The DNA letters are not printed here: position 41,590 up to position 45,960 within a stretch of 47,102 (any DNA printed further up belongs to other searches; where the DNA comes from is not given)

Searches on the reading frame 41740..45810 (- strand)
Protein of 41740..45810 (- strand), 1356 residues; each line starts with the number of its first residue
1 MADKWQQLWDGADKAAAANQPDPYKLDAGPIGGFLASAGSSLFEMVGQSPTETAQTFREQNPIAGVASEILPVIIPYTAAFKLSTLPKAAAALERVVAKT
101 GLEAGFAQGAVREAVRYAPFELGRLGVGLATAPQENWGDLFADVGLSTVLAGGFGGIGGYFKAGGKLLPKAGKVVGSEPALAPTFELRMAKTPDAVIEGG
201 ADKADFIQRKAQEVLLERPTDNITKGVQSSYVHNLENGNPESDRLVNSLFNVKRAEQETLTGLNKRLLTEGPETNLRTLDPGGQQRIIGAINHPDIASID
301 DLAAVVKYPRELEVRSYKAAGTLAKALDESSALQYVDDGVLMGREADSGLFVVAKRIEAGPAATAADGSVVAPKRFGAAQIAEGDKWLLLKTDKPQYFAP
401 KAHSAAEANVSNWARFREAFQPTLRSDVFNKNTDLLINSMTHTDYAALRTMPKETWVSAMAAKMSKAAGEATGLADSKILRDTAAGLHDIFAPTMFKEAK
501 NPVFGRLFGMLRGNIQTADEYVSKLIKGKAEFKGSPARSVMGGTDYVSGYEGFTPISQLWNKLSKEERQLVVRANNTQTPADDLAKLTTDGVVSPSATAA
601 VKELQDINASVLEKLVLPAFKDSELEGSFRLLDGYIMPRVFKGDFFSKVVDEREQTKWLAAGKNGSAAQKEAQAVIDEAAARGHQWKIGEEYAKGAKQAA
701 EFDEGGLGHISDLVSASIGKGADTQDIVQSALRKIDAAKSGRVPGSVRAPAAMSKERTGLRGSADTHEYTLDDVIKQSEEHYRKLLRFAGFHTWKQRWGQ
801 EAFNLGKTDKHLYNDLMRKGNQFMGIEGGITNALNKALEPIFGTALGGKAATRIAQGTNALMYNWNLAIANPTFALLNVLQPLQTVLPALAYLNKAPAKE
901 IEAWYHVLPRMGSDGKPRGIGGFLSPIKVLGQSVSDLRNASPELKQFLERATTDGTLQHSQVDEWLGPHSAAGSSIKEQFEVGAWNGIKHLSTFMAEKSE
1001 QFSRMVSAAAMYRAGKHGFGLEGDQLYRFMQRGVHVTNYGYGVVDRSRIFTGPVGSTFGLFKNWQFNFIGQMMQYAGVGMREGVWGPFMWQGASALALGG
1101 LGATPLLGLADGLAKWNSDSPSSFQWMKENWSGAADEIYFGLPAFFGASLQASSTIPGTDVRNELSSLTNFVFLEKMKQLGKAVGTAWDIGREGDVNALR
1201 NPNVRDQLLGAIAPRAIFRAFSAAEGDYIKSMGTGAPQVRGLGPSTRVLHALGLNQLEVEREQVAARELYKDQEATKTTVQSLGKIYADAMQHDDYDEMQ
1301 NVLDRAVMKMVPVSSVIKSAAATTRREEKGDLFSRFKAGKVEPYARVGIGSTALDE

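Call 11: search_protein_families(library=phrogs, proteins=[window:41740-45810:-])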
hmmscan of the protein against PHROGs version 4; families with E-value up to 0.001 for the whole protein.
window:41740-45810:- (1356 aa): 1 family
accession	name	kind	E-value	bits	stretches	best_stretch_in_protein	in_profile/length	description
phrog_11358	-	unknown function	1e-12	46.9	1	855-1113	2932-3158/3431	-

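Call 12: search_protein_families(library=pfam, proteins=[window:41740-45810:-])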
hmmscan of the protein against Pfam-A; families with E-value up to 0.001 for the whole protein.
window:41740-45810:- (1356 aa): 0 families
